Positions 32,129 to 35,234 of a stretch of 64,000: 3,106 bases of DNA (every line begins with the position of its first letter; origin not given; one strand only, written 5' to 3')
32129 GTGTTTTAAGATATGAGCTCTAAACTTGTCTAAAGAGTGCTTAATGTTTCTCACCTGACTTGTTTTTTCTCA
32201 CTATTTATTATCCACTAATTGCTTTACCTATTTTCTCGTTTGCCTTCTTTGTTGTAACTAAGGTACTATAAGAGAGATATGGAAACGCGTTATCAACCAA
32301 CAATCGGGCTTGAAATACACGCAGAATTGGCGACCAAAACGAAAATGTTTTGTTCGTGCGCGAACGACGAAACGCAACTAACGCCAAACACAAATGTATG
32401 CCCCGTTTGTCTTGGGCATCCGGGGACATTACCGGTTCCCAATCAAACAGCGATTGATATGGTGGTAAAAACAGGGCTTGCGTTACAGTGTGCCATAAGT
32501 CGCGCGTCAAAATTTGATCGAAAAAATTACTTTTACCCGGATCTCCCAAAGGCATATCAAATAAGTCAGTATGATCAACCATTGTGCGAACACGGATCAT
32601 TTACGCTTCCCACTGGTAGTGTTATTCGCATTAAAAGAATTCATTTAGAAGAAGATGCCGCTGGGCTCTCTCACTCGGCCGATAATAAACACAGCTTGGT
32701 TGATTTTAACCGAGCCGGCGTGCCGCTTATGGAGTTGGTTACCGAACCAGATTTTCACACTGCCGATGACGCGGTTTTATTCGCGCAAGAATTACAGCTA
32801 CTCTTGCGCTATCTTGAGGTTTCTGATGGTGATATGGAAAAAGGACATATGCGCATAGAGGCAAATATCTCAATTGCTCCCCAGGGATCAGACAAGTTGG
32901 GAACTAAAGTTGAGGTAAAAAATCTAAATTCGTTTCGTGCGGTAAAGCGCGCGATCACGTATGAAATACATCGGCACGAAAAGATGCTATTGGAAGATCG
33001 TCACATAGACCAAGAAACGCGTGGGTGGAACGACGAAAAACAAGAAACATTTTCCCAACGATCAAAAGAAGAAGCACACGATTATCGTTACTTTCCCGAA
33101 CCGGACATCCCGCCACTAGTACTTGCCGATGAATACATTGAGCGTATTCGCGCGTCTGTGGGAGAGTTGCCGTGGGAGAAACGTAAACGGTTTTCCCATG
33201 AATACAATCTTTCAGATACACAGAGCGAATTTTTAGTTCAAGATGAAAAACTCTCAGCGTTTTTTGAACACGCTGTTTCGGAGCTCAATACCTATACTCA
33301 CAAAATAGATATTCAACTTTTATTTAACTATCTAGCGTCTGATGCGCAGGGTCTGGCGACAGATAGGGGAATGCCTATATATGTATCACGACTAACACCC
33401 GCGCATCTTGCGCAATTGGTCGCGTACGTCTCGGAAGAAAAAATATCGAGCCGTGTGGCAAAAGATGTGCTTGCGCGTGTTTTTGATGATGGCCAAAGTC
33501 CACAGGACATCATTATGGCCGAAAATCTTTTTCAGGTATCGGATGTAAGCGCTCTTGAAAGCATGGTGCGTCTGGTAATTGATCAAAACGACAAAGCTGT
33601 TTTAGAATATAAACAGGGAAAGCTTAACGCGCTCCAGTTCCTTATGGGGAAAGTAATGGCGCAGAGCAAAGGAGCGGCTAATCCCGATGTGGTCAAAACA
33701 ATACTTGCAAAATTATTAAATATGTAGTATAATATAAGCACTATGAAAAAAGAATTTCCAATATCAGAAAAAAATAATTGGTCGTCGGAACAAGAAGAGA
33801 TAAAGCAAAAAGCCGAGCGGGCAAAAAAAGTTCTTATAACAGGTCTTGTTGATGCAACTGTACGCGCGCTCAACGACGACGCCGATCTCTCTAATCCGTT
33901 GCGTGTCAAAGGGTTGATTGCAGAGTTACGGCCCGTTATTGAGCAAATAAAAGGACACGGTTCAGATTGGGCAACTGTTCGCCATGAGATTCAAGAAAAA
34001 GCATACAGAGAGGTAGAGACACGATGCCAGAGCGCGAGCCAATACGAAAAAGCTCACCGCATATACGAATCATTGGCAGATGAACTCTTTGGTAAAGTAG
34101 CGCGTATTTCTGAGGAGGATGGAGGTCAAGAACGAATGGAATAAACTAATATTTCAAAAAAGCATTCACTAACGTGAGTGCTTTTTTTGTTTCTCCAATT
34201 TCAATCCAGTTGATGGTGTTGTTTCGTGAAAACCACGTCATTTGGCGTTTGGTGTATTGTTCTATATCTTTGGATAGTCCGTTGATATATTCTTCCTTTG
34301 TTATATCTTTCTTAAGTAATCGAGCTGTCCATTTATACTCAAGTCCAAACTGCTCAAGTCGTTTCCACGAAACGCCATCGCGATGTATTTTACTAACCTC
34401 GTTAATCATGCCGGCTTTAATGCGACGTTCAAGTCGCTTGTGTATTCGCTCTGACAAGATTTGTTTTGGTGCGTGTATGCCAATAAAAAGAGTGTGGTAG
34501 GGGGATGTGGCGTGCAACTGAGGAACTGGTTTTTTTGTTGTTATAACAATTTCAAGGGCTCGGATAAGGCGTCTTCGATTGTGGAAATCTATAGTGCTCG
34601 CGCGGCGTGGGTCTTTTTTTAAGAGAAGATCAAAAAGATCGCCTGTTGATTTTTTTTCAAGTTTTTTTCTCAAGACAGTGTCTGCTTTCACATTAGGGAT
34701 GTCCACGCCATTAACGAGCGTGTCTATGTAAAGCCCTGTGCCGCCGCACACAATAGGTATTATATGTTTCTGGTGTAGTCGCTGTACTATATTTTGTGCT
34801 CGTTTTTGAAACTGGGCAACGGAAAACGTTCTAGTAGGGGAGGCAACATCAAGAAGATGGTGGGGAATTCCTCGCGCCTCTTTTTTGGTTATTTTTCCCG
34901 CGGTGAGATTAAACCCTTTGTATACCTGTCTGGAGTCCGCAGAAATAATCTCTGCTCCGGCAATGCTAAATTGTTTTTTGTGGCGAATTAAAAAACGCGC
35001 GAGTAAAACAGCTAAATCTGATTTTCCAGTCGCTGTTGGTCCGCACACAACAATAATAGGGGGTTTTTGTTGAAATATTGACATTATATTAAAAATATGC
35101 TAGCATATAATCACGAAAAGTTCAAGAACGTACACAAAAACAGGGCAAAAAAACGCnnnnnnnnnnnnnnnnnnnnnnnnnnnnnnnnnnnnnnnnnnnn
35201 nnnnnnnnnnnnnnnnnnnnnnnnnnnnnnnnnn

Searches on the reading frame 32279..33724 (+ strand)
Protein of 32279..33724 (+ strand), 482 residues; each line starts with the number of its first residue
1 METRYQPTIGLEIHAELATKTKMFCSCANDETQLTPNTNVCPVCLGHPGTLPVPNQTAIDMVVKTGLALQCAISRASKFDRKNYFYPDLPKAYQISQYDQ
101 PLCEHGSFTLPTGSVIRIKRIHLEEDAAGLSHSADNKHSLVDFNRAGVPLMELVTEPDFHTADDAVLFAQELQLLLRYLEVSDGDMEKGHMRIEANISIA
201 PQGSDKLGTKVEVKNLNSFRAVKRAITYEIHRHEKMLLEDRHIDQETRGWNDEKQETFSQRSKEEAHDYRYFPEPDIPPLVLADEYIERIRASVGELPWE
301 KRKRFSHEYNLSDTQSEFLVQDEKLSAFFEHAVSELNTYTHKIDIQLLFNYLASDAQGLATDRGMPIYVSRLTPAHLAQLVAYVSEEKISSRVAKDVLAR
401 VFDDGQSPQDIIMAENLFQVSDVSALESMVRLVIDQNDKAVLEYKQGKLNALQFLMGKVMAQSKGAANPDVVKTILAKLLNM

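Call 23: search_protein_families(library=pfam, proteins=[window:32279-33724:+], max_evalue=0.001)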
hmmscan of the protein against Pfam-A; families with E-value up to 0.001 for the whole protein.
window:32279-33724:+ (482 aa): 2 families
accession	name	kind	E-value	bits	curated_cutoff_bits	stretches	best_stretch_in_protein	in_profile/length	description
PF02934.20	GatB_N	-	1.7e-115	385.4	23.4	1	8-288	2-277/277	GatB/GatE catalytic domain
PF02637.23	GatB_Yqey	-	4.1e-37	127.8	27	1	340-480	7-148/148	GatB domain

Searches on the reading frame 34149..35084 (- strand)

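Call 22: search_protein_families(library=pfam, proteins=[window:34149-35084:-], max_evalue=0.001)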
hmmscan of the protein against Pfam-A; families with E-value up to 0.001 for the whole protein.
window:34149-35084:- (312 aa): 1 family
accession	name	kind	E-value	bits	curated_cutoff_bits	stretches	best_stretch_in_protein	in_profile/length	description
PF01715.23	IPPT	-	4.7e-63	213.5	23.6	1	53-287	1-242/243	IPP transferase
